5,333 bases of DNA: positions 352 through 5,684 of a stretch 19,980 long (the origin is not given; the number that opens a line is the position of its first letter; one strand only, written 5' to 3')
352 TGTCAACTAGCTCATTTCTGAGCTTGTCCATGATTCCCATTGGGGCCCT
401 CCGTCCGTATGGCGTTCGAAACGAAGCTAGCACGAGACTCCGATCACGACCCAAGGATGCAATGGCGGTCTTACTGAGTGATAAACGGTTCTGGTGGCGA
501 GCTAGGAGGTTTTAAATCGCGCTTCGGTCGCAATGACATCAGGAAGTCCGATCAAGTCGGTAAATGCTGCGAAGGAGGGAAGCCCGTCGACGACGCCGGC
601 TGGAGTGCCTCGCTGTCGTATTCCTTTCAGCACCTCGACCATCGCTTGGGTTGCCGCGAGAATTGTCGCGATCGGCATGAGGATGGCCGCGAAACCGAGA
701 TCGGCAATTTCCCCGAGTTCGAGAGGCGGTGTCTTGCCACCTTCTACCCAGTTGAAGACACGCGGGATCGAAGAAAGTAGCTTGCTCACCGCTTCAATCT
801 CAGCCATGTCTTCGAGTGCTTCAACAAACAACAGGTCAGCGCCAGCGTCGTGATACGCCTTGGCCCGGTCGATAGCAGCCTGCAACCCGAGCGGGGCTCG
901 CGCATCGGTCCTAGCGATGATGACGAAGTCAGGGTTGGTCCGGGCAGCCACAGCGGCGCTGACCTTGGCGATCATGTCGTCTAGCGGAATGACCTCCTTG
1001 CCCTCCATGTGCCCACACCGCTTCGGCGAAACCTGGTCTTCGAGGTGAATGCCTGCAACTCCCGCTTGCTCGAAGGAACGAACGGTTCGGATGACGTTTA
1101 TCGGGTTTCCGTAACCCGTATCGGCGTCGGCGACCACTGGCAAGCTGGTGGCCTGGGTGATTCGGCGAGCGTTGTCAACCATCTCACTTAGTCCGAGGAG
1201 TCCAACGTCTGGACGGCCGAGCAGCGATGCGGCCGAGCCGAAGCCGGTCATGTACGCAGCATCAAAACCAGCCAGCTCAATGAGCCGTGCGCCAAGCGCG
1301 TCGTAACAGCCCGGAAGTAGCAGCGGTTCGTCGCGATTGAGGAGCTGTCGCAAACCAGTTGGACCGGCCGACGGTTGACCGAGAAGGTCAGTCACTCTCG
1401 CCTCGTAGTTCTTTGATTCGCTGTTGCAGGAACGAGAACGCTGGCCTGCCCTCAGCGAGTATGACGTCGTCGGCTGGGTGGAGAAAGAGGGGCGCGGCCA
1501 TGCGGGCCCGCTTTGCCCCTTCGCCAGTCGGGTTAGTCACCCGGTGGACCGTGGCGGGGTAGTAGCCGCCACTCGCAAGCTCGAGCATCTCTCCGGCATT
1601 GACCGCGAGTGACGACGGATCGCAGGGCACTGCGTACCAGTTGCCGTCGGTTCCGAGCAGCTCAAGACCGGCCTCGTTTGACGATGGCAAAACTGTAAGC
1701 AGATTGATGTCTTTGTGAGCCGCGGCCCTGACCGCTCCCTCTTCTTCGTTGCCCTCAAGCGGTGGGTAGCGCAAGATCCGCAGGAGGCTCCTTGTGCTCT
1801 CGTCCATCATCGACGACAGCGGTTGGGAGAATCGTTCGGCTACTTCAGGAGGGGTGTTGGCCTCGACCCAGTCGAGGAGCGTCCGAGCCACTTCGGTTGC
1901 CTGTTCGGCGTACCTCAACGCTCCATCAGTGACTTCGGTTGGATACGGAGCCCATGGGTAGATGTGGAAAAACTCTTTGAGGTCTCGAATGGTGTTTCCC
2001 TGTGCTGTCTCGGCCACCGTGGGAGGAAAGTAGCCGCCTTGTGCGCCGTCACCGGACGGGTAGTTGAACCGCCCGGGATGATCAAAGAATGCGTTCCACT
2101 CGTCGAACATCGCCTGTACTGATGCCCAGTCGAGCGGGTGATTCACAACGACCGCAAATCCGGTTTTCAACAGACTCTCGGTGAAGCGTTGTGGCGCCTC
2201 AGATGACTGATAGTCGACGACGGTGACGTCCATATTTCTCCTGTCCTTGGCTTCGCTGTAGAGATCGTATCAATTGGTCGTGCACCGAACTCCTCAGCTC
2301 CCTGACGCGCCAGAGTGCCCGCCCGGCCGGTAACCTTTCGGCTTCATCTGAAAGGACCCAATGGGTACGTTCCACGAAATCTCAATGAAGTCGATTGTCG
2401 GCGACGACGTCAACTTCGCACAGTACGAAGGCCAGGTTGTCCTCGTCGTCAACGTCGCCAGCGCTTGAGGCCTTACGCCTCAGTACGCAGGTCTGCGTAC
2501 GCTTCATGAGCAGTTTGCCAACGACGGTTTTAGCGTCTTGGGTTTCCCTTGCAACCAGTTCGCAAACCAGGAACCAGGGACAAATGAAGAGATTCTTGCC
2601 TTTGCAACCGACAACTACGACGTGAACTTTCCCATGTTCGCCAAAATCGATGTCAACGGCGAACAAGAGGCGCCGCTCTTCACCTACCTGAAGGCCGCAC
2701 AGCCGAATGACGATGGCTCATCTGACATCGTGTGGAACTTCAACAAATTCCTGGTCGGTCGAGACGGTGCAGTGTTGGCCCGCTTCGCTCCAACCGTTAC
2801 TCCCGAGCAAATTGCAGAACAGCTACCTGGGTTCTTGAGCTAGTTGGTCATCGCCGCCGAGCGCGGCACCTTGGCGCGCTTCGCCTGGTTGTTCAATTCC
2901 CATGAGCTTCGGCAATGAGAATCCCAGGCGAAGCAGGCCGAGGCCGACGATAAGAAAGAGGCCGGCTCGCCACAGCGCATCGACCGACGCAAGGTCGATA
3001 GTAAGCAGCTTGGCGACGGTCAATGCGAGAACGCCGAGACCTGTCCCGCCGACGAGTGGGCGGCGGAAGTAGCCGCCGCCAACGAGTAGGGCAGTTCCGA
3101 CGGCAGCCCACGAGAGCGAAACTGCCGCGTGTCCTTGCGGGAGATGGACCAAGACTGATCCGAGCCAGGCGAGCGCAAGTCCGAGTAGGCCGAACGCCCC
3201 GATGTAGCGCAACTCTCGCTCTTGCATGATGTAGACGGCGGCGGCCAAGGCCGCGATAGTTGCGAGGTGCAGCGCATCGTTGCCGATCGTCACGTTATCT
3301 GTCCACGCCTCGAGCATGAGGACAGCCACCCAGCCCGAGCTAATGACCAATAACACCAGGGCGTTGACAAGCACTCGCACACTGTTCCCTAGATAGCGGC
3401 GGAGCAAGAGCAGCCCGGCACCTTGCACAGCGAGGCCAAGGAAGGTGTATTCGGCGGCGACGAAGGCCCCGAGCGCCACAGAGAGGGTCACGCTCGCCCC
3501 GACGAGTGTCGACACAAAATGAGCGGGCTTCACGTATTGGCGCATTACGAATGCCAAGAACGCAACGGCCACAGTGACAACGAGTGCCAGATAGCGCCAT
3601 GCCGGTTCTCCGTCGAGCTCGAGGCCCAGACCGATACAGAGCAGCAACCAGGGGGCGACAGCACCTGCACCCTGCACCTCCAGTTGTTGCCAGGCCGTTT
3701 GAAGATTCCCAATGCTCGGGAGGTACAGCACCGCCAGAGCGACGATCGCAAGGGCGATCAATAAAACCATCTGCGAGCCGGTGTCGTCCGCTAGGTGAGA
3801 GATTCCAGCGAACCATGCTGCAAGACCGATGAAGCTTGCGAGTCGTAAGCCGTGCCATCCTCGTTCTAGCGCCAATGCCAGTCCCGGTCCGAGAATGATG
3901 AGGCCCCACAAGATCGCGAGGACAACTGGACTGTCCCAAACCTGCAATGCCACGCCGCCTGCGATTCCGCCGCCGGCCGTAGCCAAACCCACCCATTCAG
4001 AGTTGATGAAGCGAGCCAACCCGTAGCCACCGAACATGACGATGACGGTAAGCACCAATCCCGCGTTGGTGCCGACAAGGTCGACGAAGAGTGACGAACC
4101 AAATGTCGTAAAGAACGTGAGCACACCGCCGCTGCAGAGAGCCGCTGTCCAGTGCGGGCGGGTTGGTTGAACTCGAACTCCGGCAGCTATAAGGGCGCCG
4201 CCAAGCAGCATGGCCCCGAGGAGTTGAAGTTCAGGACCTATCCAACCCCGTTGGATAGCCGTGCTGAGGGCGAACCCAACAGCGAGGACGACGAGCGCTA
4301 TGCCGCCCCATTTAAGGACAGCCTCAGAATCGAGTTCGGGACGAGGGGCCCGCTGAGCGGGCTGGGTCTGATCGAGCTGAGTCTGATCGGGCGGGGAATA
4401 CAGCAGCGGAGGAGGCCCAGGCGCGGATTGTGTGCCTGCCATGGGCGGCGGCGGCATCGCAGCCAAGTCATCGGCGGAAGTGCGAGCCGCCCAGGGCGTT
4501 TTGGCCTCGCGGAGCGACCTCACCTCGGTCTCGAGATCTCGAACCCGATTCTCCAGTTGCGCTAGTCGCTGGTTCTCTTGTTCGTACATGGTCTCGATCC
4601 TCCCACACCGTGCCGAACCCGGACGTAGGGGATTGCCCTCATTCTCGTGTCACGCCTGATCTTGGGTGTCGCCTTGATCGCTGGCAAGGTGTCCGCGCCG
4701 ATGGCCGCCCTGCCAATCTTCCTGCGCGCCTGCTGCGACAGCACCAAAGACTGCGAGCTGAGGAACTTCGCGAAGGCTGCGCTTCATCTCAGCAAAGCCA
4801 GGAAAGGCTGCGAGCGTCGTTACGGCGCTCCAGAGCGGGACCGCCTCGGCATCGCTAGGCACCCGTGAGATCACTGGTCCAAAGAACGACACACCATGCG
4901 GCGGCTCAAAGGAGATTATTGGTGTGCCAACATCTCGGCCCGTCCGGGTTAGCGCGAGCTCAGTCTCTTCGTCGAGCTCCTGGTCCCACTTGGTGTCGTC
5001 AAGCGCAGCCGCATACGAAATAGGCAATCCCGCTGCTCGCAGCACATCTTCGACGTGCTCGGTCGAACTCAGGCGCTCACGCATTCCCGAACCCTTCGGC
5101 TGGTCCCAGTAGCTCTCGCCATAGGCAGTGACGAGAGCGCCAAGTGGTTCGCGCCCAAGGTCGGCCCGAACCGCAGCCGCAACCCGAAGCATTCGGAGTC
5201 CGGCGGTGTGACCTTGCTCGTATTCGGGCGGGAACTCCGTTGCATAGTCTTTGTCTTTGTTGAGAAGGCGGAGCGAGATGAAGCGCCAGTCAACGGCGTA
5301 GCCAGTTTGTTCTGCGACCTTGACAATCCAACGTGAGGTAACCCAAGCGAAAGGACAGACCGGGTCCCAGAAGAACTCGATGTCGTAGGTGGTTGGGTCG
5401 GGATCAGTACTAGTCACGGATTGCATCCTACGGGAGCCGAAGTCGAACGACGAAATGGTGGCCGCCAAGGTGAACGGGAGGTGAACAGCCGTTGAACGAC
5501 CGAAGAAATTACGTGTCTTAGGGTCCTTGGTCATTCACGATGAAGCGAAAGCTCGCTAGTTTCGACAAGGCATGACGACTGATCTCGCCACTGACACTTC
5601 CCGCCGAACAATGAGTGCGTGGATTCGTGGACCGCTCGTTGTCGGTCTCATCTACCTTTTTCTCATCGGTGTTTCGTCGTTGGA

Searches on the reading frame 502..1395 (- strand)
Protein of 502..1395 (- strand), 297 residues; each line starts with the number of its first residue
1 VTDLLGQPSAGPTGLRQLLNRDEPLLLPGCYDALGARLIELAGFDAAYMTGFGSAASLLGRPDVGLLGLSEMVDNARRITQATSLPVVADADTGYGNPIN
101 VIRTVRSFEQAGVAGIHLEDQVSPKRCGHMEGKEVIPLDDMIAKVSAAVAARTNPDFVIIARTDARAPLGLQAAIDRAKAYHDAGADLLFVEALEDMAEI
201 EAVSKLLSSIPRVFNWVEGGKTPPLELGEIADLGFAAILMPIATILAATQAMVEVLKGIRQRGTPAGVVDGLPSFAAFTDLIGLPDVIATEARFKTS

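Call 88: search_protein_families(library=pfam, proteins=[window:502-1395:-], max_evalue=0.001)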
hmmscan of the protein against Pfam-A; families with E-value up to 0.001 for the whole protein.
window:502-1395:- (297 aa): 2 families
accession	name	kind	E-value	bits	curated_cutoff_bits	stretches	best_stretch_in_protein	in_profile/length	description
PF13714.12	PEP_mutase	-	6.2e-54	183.5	31.5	1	15-259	1-239/240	Phosphoenolpyruvate phosphomutase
PF00463.27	ICL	-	4e-19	69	26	1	85-195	150-263/526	Isocitrate lyase family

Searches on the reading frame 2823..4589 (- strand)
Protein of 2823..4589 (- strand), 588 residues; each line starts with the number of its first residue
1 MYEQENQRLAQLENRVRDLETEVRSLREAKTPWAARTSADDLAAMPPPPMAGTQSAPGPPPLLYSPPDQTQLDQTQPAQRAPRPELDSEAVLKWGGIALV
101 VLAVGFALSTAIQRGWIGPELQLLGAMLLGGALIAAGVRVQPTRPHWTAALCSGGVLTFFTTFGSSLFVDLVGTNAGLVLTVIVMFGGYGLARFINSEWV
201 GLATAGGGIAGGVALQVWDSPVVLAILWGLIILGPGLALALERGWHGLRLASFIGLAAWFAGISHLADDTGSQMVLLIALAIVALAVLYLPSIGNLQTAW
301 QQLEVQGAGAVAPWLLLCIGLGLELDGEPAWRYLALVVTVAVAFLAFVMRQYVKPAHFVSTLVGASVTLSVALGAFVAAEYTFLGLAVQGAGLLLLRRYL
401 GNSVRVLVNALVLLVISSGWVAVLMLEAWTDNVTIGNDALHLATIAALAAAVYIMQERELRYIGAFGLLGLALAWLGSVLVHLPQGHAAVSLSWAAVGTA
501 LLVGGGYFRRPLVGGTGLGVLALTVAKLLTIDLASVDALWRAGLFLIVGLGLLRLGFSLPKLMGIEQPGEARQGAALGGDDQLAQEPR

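Call 88: search_protein_families(library=pfam, proteins=[window:2823-4589:-], max_evalue=0.001)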
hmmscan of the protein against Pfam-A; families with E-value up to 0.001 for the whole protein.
window:2823-4589:- (588 aa): 1 family
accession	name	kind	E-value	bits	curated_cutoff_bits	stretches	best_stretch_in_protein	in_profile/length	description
PF10101.14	DUF2339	-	1.1e-29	104.2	33.6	2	91-481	4-417/659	Predicted membrane protein (DUF2339)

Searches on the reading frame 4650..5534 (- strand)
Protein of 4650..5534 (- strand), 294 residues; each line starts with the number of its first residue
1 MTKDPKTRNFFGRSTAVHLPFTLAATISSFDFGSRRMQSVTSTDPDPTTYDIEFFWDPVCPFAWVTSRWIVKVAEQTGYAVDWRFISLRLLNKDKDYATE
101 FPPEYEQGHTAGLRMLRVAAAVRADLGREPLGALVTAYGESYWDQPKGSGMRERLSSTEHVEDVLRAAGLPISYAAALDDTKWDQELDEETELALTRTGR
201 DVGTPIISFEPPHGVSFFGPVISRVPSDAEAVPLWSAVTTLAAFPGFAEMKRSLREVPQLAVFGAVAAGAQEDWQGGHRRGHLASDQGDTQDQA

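Call 88: search_protein_families(library=pfam, proteins=[window:4650-5534:-], max_evalue=0.001)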
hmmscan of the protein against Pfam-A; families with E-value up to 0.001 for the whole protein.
window:4650-5534:- (294 aa): 2 families
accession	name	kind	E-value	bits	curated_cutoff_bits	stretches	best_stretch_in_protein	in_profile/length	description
PF22234.2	Rv2466c-like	-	2.6e-38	132.4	27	1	59-252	1-180/180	Mycothiol-dependent nitroreductase Rv2466c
PF01323.26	DSBA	-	0.00069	19.9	25.6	0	52-195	2-160/191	DSBA-like thioredoxin domain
